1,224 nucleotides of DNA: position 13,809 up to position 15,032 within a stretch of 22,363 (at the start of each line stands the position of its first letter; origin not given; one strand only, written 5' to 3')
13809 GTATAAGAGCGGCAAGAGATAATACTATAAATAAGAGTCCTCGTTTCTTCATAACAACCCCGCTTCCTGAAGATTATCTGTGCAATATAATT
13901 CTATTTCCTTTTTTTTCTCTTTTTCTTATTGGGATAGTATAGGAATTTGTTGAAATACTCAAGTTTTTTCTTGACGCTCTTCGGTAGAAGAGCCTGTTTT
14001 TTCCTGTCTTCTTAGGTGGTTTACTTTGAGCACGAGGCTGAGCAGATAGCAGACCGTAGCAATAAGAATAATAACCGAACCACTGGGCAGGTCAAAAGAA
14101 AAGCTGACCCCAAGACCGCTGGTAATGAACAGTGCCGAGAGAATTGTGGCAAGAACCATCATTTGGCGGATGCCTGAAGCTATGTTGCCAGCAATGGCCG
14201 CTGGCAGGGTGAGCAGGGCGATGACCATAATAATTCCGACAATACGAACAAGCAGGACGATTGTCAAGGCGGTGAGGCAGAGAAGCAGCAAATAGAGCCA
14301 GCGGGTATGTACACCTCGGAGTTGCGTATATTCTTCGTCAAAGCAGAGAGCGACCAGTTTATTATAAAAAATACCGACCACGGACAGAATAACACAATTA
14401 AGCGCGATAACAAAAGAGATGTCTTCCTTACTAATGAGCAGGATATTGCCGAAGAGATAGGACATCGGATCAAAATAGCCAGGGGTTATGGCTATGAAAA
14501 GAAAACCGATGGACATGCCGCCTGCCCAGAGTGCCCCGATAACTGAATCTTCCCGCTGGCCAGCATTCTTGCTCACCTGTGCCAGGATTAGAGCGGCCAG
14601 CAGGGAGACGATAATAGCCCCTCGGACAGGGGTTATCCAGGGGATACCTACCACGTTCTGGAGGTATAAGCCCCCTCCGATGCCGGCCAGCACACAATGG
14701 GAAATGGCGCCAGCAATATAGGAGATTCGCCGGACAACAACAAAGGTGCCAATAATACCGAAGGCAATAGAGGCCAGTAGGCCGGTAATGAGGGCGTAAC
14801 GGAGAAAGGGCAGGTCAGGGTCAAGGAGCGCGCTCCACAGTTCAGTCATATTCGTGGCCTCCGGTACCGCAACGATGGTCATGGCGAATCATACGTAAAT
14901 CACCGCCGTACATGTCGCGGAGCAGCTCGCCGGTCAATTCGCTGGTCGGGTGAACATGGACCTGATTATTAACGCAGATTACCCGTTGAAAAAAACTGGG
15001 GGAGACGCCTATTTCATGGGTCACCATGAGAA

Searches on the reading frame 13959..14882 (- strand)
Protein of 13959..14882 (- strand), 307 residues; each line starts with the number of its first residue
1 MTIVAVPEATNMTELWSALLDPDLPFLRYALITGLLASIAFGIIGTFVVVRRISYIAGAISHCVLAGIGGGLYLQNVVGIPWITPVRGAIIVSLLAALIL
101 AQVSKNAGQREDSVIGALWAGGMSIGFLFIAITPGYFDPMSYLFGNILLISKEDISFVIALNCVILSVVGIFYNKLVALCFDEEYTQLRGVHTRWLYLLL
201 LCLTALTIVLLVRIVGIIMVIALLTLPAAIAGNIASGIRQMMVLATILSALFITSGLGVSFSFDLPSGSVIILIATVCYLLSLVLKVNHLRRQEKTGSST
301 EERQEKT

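Call 5: search_protein_families(library=pfam, proteins=[window:13959-14882:-], max_evalue=0.01)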
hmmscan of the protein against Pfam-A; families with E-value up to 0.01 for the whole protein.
window:13959-14882:- (307 aa): 2 families
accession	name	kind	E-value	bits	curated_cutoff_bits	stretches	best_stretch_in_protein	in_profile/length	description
PF00950.22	ABC-3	-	3.5e-66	223.8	20.1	1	25-285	3-257/258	ABC 3 transport family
PF01032.23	FecCD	-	0.0055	16.2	26.5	1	74-283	94-308/311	FecCD transport family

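Call 10: find_encoding_contigs(protein=window:13959-14882:-, flank=10000, max_places=6)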
Protein window:13959-14882:- (307 aa): no gene with exactly this product is on record in the collection.

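Call 43: find_homologous_proteins(query=window:13959-14882:-, max_evalue=1e-60)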
Query window:13959-14882:- (307 aa): 4901 proteins with E <= 1e-60 among 8000 candidates; the best 120 are listed.
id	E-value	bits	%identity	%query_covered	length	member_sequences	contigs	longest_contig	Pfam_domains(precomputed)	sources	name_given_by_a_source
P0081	1.1e-165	568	91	98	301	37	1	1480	PF00950.23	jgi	jgi:zinc transport system permease protein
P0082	8.8e-158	542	89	94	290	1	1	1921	PF00950.23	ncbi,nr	ncbi:MAG: metal ABC transporter permease [Candidatus Electrothrix sp. ATG2]|nr:metal ABC transporter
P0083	3.5e-157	540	88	96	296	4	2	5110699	PF00950.23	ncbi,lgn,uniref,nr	ncbi:MAG: metal ABC transporter permease [Candidatus Electrothrix aestuarii]|uniref:Metal ABC transp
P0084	2.4e-154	531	82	100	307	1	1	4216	PF00950.23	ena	-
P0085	1.3e-151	522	84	97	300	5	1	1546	PF00950.23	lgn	-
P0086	2.2e-151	521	87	93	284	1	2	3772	PF00950.23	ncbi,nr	ncbi:MAG: metal ABC transporter permease [Candidatus Electrothrix sp. ATG1]|nr:metal ABC transporter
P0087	4.5e-150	517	86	95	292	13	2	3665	PF00950.23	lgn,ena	-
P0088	2.6e-149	515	88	90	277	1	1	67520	PF00950.23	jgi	jgi:zinc transport system permease protein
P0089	3.3e-149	514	90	89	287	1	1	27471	PF00950.23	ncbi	-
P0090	4.3e-149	514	82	96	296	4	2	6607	PF00950.23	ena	-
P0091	7.5e-149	513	87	93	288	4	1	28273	PF00950.23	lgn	-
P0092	6.5e-145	500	82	98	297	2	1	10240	PF00950.23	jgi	jgi:zinc transport system permease protein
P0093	6.5e-138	477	79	95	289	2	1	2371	PF00950.23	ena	-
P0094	7.1e-136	471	80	92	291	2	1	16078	PF00950.23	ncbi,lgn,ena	-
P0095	1.4e-135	470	78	94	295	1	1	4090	PF00950.23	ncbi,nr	ncbi:MAG: metal ABC transporter permease [Candidatus Electrothrix sp. AR4]|nr:metal ABC transporter 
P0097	9.5e-133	460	75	98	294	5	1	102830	PF00950.23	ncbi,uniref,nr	ncbi:MAG: zinc transport system permease protein [Candidatus Electronema aureum]|uniref:Zinc transpo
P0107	1.1e-127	444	74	97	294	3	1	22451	PF01032.24,PF00950.23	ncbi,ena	-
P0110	1.9e-126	440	77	93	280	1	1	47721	PF00950.23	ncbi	-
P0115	5.3e-125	435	79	89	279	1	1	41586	PF01032.24,PF00950.23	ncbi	-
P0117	8.0e-125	434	74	95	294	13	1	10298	PF00950.23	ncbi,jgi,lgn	jgi:zinc transport system permease protein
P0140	3.9e-119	416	74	89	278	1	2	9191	PF00950.23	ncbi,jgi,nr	ncbi:MAG: metal ABC transporter permease [Desulfobulbus sp.]|nr:MAG: metal ABC transporter permease 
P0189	5.0e-112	392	70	88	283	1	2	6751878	PF00950.23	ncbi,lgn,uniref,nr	ncbi:metal ABC transporter permease [Desulfosediminicola flagellatus]|uniref:metal ABC transporter p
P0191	5.8e-112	392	70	88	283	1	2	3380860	PF01032.24,PF00950.23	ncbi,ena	-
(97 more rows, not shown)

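Call 44: find_encoding_contigs(protein=P0097, flank=8000, max_places=2)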
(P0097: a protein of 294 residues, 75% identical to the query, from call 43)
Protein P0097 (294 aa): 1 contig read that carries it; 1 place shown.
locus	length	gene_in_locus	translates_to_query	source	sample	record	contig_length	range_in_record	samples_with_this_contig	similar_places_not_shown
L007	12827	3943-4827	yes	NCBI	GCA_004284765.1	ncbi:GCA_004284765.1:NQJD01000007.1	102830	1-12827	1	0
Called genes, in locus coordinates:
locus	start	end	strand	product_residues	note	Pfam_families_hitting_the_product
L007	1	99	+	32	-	?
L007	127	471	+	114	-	-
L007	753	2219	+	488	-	PF00206:Lyase_1, PF10397:ADSL_C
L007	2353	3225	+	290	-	PF01297:ZnuA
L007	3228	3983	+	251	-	PF00005:ABC_tran, PF02463:SMC_N, PF13304:AAA_21 (faint)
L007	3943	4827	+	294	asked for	PF00950:ABC-3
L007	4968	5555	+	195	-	-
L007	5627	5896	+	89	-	-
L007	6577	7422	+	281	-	PF00484:Pro_CA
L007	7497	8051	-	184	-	-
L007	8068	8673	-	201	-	PF04381:RdgC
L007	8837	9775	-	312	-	PF24885:TPR_NPHP3, PF13414:TPR_11, PF13432:TPR_16, PF13431:TPR_17 (weak), PF13424:TPR_12, PF17874:TPR_MalT (weak), PF00515:TPR_1 (weak), PF13424:TPR_12, +6 more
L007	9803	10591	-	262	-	PF13181:TPR_8 (faint), PF00515:TPR_1 (faint), PF07719:TPR_2 (faint), PF13424:TPR_12 (faint), PF13414:TPR_11, PF13432:TPR_16 (weak), PF14559:TPR_19 (weak), PF13431:TPR_17 (weak)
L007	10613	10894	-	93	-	PF21716:dnstrm_HI1420, PF01381:HTH_3 (weak)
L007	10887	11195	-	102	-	PF05973:Gp49 (weak)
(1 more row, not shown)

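Call 45: find_encoding_contigs(protein=P0189, flank=8000, max_places=2)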
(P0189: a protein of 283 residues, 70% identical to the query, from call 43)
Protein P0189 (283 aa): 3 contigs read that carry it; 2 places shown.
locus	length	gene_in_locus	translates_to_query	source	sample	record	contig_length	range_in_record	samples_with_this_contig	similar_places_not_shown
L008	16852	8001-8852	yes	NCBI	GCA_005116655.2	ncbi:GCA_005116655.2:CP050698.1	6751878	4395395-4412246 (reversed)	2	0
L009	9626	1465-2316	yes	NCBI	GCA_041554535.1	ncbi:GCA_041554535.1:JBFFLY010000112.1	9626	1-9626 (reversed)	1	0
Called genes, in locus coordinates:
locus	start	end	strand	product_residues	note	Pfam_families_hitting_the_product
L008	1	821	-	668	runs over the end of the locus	PF00512:HisKA, PF02518:HATPase_c, PF13581:HATPase_c_2 (weak)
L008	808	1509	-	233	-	PF00072:Response_reg, PF00486:Trans_reg_C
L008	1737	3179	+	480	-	PF00092:VWA, PF13519:VWA_2, PF13768:VWA_3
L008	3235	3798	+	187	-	PF04012:PspA_IM30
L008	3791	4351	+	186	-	-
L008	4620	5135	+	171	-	-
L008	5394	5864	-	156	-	-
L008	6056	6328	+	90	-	-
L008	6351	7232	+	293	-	PF01297:ZnuA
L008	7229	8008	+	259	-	PF00005:ABC_tran, PF02463:SMC_N, PF13304:AAA_21 (faint)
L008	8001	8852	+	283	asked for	PF00950:ABC-3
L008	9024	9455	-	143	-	-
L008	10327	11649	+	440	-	PF00324:AA_permease, PF13520:AA_permease_2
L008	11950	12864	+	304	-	PF02574:S-methyl_trans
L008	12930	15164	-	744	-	PF13185:GAF_2 (faint), PF00512:HisKA, PF02518:HATPase_c, PF00072:Response_reg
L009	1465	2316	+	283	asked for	PF00950:ABC-3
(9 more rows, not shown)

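Call 46: find_encoding_contigs(protein=P0083, flank=8000, max_places=2)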
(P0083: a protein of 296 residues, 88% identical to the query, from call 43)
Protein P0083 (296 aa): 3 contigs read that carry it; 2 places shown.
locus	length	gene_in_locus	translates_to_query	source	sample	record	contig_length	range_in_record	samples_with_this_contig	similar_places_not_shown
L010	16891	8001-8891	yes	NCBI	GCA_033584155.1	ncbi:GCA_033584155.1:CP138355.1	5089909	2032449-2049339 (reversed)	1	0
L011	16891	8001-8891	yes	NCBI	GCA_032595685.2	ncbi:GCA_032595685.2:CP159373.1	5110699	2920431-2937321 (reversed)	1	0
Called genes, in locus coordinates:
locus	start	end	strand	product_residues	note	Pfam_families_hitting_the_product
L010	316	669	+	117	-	-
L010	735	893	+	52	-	-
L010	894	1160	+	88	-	PF05402:PqqD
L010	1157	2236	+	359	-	PF04055:Radical_SAM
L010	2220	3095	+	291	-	PF27840:ScmC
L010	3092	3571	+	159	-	PF00717:Peptidase_S24 (weak)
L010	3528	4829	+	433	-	PF14907:NTP_transf_5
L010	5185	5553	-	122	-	PF01850:PIN (weak)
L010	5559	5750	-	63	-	PF09957:VapB_antitoxin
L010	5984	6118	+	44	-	-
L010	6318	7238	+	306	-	PF01297:ZnuA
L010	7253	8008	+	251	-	PF02463:SMC_N (weak), PF00005:ABC_tran, PF13304:AAA_21 (faint)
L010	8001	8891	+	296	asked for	PF00950:ABC-3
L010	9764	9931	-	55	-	-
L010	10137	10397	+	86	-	-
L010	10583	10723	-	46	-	-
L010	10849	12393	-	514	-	-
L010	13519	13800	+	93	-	PF09827:CRISPR_Cas2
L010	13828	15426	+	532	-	PF10040:CRISPR_Cas6 (weak), PF00078:RVT_1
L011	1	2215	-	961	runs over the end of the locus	-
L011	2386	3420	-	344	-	PF00994:MoCF_biosynth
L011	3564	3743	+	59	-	PF03966:Trm112p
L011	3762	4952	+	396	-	PF21088:MS_channel_1st (weak), PF00924:MS_channel_2nd, PF21082:MS_channel_3rd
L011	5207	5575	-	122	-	-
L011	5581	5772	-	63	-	PF09957:VapB_antitoxin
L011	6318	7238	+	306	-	PF01297:ZnuA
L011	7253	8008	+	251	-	PF02463:SMC_N (weak), PF00005:ABC_tran, PF13304:AAA_21 (faint)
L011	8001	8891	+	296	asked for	PF00950:ABC-3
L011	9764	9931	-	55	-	-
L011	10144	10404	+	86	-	-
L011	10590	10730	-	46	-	-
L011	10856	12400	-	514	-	-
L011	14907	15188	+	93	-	PF09827:CRISPR_Cas2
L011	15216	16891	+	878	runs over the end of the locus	PF10040:CRISPR_Cas6 (weak), PF00078:RVT_1, PF01867:Cas_Cas1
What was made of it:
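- In the gene calls held for two closed Electrothrix genome records (L010 and L011, recovered through a ZnuB labelled E. aestuarii), only LP2 is called (call 46).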

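Call 50: find_encoding_contigs(protein=P0115, flank=6000, max_places=1)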
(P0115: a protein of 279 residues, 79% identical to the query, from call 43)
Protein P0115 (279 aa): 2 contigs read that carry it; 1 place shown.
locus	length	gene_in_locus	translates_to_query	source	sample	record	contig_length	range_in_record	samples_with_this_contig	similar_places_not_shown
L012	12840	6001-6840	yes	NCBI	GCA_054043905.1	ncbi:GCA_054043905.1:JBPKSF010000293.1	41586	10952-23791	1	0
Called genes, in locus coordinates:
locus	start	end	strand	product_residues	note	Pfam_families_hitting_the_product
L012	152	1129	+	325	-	PF08003:Methyltransf_9, PF13489:Methyltransf_23, PF13847:Methyltransf_31, PF08241:Methyltransf_11 (weak), PF08242:Methyltransf_12 (weak), PF13649:Methyltransf_25 (weak)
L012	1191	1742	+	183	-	-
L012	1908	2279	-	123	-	PF00072:Response_reg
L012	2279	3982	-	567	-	PF00497:SBP_bac_3, PF00512:HisKA, PF02518:HATPase_c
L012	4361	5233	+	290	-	PF01297:ZnuA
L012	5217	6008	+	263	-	PF00005:ABC_tran, PF02463:SMC_N, PF13304:AAA_21 (faint)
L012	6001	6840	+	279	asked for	PF00950:ABC-3, PF01032:FecCD (weak)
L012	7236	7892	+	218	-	PF00581:Rhodanese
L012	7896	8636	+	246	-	PF00581:Rhodanese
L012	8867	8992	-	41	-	-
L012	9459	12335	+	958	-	PF00675:Peptidase_M16, PF05193:Peptidase_M16_C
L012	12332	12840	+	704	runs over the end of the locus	PF13188:PAS_8 (faint), PF13426:PAS_9, PF00989:PAS, PF08448:PAS_4, PF13426:PAS_9, PF00512:HisKA, PF02518:HATPase_c, PF00072:Response_reg, +1 more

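Call 51: find_encoding_contigs(protein=P0110, flank=6000, max_places=1)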
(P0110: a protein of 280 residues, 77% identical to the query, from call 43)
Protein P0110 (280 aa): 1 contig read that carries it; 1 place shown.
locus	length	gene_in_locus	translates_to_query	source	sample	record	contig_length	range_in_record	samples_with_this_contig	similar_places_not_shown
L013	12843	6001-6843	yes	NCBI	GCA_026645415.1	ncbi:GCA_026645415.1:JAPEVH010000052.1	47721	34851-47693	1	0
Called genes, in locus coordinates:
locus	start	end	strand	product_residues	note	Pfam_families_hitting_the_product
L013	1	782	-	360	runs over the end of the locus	PF00155:Aminotran_1_2, PF00266:Aminotran_5 (weak)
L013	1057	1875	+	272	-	PF19293:CdaA_N (weak), PF02457:DAC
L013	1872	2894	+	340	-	PF07949:YbbR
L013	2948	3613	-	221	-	PF13091:PLDc_2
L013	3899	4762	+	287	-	PF01297:ZnuA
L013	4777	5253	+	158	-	PF05685:Uma2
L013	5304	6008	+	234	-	PF00005:ABC_tran, PF02463:SMC_N (weak), PF13304:AAA_21 (faint)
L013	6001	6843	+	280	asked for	PF00950:ABC-3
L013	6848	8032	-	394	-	PF13433:Peripla_BP_5 (weak), PF13458:Peripla_BP_6, PF01094:ANF_receptor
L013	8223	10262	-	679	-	PF13435:Cytochrome_C554, PF01152:Bac_globin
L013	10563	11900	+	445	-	PF01134:GIDA, PF13450:NAD_binding_8 (faint)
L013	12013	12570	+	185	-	PF06649:DUF1161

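Call 52: find_encoding_contigs(protein=P0140, flank=6000, max_places=1)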
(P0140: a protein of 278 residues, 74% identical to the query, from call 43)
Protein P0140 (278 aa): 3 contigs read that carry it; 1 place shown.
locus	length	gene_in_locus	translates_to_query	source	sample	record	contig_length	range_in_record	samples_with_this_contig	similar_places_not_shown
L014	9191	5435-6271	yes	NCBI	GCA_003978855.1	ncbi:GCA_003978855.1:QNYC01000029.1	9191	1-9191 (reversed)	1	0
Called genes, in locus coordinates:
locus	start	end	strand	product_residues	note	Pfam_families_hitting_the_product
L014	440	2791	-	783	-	PF00291:PALP, PF09334:tRNA-synt_1g (faint), PF01406:tRNA-synt_1e, PF09190:DALR_2, PF23493:CysS_C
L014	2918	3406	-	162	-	PF05258:DciA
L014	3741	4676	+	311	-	PF01297:ZnuA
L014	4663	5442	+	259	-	PF00005:ABC_tran, PF02463:SMC_N (faint), PF13304:AAA_21 (faint)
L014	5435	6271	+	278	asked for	PF00950:ABC-3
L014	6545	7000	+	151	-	-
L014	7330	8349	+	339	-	PF00316:FBPase, PF18913:FBPase_C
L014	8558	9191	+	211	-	PF03480:DctP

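Call 53: find_encoding_contigs(protein=P0191, flank=6000, max_places=1)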
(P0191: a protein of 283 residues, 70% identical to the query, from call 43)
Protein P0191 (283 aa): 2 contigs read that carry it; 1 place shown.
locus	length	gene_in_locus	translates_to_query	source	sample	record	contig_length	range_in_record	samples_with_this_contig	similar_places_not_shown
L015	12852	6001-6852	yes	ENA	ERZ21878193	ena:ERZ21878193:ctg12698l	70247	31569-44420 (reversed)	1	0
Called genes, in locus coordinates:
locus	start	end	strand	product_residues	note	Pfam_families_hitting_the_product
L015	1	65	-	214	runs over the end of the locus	PF01467:CTP_transf_like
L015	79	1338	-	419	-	PF00171:Aldedh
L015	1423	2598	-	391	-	PF00696:AA_kinase, PF01472:PUA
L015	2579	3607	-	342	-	PF01018:GTP1_OBG, PF03193:RsgA_GTPase (faint), PF01926:MMR_HSR1, PF02421:FeoB_N, PF16897:MMR_HSR1_Xtn (weak)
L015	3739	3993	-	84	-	PF01016:Ribosomal_L27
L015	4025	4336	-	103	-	PF00829:Ribosomal_L21p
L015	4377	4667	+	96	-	-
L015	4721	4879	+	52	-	PF00301:Rubredoxin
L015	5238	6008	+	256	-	PF02463:SMC_N, PF00005:ABC_tran, PF13304:AAA_21 (weak)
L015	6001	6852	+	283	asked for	PF00950:ABC-3, PF01032:FecCD (weak)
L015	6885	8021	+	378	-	PF02405:MlaE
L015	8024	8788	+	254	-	PF00005:ABC_tran, PF13304:AAA_21 (weak)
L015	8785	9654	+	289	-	PF02470:MlaD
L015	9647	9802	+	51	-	-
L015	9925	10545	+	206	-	PF03886:ABC_trans_aux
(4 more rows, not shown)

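Call 87: find_encoding_contigs(protein=P0107, flank=5000, max_places=1)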
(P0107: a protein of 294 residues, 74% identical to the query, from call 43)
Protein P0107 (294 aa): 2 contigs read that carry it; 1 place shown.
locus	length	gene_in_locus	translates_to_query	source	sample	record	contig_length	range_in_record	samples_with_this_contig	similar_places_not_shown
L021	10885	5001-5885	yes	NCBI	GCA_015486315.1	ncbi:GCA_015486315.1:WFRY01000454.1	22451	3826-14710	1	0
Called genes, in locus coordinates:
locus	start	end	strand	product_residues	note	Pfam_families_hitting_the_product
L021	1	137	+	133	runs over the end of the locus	-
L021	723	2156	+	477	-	-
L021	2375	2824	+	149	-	-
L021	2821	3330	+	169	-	PF03773:ArsP_1 (weak)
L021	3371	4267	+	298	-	PF01297:ZnuA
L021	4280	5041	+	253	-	PF00005:ABC_tran, PF02463:SMC_N (faint), PF13304:AAA_21 (faint)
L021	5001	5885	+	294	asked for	PF00950:ABC-3, PF01032:FecCD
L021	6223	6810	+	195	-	-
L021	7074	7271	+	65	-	-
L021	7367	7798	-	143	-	PF07238:PilZ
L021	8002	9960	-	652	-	-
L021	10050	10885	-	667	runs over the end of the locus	PF20581:DUF6785, PF20580:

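Call 88: find_encoding_contigs(protein=P0117, flank=5000, max_places=1)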
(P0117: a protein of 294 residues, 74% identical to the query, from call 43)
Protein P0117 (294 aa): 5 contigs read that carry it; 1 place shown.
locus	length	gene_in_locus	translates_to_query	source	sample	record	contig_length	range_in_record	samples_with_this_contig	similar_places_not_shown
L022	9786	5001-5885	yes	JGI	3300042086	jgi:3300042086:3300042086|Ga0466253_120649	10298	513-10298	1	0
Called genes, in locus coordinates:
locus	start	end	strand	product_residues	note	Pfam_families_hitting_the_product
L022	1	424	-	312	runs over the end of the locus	?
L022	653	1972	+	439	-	PF01103:Omp85 (weak)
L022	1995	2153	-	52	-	-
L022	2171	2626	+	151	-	-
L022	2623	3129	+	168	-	PF03773:ArsP_1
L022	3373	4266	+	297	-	PF01297:ZnuA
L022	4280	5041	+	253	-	PF00005:ABC_tran, PF02463:SMC_N (weak), PF13304:AAA_21 (faint)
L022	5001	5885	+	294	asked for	PF00950:ABC-3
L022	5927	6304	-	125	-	-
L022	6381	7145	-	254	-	PF14451:Ub-Mut7C, PF01927:Mut7-C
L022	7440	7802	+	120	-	-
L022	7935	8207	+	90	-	PF00216:Bac_DNA_binding, PF18291:HU-HIG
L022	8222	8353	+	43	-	-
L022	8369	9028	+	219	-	PF11172:DUF2959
